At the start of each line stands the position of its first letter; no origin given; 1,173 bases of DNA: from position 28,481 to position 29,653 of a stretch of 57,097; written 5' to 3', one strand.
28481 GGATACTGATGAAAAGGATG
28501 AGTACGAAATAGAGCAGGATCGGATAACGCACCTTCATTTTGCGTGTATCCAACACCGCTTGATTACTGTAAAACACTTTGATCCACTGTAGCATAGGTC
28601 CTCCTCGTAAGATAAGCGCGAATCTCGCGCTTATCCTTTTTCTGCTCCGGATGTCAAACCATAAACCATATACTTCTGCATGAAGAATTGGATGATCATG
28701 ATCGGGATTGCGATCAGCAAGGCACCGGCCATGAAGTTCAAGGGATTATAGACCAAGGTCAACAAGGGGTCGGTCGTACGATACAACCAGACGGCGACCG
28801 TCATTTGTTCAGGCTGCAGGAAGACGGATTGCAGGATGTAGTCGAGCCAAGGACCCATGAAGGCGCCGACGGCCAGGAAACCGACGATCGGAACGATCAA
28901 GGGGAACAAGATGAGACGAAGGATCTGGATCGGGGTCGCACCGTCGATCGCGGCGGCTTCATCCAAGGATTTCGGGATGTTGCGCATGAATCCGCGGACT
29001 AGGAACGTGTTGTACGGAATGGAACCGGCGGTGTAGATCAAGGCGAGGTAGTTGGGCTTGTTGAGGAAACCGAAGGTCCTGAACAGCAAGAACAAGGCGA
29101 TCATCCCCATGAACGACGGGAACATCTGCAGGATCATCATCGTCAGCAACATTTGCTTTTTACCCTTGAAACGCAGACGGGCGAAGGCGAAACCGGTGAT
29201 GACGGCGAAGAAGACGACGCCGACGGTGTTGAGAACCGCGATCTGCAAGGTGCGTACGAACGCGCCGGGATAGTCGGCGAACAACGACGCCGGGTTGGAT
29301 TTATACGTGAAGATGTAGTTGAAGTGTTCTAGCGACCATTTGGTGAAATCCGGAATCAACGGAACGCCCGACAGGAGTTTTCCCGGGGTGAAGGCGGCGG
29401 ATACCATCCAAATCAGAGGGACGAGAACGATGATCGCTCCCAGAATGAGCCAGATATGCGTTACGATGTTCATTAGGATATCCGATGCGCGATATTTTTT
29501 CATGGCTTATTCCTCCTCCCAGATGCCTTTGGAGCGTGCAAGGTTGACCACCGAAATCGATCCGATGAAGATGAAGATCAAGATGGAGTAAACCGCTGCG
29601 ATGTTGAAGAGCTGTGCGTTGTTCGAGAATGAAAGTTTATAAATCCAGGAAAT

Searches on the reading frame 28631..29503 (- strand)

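Call 53: search_protein_families(library=pfam, proteins=[window:28631-29503:-], max_evalue=0.00001)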
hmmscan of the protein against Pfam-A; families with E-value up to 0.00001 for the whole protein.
window:28631-29503:- (290 aa): 1 family
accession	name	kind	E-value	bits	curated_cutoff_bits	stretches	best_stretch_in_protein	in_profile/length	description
PF00528.27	BPD_transp_1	-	8e-16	58.7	26.4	1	101-279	2-178/184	Binding-protein-dependent transport system inner membrane component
